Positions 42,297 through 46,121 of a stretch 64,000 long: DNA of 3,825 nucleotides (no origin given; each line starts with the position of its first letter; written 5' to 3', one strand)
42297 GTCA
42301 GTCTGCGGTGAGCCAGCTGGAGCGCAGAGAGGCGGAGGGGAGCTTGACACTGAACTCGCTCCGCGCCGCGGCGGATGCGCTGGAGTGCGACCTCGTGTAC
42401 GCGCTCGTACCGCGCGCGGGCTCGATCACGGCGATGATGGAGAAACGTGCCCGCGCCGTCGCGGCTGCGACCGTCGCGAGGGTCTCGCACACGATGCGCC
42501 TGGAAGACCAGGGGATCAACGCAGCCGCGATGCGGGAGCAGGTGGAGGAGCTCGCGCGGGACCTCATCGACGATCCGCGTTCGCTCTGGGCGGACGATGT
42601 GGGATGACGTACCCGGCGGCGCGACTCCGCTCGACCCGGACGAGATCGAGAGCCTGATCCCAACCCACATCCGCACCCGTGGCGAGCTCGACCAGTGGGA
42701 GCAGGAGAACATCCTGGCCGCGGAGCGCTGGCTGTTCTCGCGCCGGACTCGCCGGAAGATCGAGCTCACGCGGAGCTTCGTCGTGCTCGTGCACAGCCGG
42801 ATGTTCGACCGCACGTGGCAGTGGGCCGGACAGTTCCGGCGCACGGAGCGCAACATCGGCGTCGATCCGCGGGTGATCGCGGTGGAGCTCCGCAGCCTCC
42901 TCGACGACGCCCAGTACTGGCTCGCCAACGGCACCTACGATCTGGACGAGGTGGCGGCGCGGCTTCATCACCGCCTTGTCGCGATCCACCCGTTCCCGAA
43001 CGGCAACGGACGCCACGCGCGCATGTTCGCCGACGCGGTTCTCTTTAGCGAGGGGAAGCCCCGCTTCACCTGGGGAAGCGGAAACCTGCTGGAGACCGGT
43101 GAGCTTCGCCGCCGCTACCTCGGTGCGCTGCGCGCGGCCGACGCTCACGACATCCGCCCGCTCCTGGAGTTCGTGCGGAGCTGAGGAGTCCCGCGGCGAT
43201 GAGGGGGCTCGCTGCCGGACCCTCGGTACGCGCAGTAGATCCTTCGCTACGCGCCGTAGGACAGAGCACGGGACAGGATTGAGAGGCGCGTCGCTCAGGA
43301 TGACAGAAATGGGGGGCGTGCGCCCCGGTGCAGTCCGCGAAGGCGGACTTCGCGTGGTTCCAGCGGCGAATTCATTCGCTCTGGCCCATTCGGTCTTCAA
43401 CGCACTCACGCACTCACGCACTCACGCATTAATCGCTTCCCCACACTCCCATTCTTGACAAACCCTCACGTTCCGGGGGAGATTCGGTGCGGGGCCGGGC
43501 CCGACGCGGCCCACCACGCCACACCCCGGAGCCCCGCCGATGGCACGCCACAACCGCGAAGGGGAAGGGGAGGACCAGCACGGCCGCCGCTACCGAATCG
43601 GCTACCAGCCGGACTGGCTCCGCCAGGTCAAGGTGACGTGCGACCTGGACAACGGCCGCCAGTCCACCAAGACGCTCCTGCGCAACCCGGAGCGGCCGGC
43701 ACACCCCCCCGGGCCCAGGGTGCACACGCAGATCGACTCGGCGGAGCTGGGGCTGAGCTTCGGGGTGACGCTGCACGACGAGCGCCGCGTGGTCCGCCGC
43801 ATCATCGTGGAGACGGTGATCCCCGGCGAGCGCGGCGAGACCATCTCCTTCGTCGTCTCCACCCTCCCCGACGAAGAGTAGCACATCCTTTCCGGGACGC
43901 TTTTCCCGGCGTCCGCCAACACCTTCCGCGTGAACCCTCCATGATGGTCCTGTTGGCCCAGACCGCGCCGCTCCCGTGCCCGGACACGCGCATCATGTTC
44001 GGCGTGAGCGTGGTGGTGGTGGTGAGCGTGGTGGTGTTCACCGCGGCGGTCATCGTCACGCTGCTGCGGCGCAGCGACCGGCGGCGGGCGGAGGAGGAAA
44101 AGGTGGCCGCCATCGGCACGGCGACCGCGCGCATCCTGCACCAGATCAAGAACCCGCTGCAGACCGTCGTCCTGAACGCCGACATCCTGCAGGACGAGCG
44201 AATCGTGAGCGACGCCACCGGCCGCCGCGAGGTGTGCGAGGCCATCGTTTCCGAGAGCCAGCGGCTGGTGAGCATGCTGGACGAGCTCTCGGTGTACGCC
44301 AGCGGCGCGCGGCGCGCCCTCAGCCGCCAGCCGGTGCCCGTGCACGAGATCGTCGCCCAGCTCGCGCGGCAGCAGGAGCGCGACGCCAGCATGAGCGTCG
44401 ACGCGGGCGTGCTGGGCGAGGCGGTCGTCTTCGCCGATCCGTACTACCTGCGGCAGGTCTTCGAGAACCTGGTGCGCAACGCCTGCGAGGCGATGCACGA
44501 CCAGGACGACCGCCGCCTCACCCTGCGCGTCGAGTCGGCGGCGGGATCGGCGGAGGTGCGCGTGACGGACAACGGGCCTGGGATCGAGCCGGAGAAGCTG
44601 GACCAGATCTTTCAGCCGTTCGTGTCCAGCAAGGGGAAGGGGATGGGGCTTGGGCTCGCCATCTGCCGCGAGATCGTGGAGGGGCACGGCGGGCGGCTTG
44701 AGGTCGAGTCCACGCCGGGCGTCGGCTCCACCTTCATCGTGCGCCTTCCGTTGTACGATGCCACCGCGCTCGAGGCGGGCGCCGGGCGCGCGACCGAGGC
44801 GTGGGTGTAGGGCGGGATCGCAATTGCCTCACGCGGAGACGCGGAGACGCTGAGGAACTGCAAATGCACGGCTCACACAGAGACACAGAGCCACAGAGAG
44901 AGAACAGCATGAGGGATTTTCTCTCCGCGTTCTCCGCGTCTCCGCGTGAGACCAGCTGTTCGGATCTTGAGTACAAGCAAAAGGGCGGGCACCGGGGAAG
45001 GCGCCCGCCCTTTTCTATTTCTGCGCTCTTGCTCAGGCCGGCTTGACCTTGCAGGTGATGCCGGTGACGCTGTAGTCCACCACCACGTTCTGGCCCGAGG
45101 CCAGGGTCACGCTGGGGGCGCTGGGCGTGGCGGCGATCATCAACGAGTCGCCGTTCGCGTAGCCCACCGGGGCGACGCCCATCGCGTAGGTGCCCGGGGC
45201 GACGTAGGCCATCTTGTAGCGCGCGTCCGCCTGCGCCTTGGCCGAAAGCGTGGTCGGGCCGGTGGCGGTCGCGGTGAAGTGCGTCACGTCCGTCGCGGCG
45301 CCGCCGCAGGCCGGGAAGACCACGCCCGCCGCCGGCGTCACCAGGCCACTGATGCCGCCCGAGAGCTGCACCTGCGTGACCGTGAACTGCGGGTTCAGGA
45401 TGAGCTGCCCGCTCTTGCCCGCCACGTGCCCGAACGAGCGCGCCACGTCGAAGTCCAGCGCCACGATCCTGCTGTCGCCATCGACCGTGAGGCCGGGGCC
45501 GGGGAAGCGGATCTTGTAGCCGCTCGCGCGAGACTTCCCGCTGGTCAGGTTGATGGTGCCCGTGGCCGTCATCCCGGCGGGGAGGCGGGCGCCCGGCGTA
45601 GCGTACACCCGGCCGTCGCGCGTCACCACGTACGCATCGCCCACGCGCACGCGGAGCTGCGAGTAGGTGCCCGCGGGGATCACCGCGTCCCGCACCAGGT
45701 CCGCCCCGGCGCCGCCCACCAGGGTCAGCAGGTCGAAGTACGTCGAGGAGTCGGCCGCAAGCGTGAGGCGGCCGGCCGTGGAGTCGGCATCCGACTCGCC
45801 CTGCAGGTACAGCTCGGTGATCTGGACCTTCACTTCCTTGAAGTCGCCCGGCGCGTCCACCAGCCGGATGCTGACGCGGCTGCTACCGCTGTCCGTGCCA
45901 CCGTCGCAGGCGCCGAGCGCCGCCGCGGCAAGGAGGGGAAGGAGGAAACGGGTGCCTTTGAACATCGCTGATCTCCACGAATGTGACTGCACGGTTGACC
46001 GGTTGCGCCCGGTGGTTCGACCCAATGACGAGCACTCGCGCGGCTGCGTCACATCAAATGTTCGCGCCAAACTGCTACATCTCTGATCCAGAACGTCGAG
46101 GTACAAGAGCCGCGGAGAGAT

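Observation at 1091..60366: Dispersed 8-nt tandem arrays (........)n occur as long-range inverted pairs that bracket whole intergenic spacers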

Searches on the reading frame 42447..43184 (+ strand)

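Call 51: search_protein_families(library=pfam, proteins=[window:42447-43184:+])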
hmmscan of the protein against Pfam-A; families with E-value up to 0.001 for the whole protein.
window:42447-43184:+ (245 aa): 1 family
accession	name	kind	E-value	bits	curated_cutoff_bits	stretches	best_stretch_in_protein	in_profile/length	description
PF02661.23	Fic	-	7.1e-13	49.6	24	1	107-199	2-93/93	Fic/DOC family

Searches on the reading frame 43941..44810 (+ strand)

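Call 51: search_protein_families(library=pfam, proteins=[window:43941-44810:+])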
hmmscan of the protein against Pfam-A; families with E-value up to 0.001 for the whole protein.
window:43941-44810:+ (289 aa): 4 families
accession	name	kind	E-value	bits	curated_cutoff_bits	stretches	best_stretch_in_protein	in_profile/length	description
PF02518.31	HATPase_c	-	5.3e-30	104.6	26.4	1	166-272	2-110/111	Histidine kinase-, DNA gyrase B-, and HSP90-like ATPase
PF00512.31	HisKA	-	2.5e-08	34.3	26.9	1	60-119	4-60/66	His Kinase A (phospho-acceptor) domain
PF13581.12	HATPase_c_2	-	7.1e-06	26.5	27.4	1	177-247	39-110/127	Histidine kinase-like ATPase domain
PF14501.12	HATPase_c_5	-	2.2e-05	24.7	22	1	170-257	6-90/102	GHKL domain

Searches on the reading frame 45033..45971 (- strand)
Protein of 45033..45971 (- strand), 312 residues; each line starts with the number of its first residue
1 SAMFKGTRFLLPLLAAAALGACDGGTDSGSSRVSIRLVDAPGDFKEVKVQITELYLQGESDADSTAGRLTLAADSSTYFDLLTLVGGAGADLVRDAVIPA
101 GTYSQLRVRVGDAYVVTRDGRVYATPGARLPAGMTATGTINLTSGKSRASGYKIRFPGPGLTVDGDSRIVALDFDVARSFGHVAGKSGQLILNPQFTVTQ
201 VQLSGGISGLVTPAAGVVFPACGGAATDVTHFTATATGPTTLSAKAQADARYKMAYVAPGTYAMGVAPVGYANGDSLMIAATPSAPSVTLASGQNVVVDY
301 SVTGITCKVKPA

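Call 51: search_protein_families(library=pfam, proteins=[window:45033-45971:-])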
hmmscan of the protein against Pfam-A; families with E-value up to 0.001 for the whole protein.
window:45033-45971:- (312 aa): 2 families
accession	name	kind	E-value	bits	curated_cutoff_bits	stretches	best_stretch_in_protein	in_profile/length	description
PF14321.11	DUF4382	-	8.3e-23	81.6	25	1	31-194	2-136/136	Domain of unknown function (DUF4382)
PF19403.5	SpaA_2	-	5e-06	27.4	25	1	222-297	16-93/96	Prealbumin-like fold domain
